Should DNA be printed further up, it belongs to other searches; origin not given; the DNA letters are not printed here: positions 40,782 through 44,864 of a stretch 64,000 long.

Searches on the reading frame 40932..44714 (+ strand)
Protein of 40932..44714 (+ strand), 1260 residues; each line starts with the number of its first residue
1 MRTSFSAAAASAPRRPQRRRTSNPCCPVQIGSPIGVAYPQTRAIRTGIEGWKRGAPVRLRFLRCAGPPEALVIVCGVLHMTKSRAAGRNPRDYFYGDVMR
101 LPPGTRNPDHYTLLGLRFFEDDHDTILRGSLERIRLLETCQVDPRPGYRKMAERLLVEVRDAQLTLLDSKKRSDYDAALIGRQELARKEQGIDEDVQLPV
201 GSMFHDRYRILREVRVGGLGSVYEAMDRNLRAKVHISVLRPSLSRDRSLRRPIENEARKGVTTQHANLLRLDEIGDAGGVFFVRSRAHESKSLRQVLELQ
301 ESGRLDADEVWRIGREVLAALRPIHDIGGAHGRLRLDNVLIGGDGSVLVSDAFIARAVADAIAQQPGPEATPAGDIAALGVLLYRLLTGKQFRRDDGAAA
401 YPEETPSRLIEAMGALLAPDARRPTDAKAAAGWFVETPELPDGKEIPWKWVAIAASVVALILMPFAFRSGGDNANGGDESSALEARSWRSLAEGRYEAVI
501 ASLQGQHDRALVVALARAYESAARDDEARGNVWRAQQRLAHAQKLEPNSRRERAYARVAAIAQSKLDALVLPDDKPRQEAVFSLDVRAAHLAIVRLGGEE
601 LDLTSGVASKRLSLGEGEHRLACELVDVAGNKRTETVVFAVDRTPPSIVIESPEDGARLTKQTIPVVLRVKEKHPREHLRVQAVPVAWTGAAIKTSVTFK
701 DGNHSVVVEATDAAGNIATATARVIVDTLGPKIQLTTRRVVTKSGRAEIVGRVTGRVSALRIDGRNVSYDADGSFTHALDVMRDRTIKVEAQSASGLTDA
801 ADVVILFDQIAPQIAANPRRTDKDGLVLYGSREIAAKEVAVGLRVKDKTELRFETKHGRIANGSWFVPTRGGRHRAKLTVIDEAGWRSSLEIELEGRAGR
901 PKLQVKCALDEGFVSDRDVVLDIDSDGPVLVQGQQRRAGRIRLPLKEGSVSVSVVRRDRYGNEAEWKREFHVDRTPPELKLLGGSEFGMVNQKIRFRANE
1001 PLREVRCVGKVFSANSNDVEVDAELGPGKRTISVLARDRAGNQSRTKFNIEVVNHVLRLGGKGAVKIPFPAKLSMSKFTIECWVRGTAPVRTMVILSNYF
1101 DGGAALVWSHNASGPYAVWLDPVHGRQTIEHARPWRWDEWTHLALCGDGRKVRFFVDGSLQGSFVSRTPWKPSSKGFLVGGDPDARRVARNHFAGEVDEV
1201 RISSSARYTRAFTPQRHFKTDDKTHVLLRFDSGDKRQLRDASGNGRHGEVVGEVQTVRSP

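Call 8: search_protein_families(library=pfam, proteins=[window:40932-44714:+], max_evalue=0.001)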
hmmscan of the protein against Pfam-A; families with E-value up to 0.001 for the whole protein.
window:40932-44714:+ (1260 aa): 6 families
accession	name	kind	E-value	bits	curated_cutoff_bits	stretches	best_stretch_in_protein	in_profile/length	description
PF13385.13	Laminin_G_3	-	1.2e-18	68.2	27.6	1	1060-1207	2-145/151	Concanavalin A-like lectin/glucanases superfamily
PF09136.16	Glucodextran_B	-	2.9e-16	59.6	27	1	646-727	1-82/83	Glucodextranase, domain B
PF19077.6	Big_13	-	4.7e-16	59.6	27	1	692-728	65-102/102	Bacterial Ig-like domain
PF00069.31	Pkinase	-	3.7e-07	30.3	31.7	1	210-361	3-151/263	Protein kinase domain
PF06832.18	BiPBP_C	-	4.2e-07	30.2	26.8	0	643-719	7-87/90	Penicillin-Binding Protein C-terminus Family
PF02494.22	HYR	-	0.00037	21.2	21.7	0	1021-1052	50-81/81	HYR domain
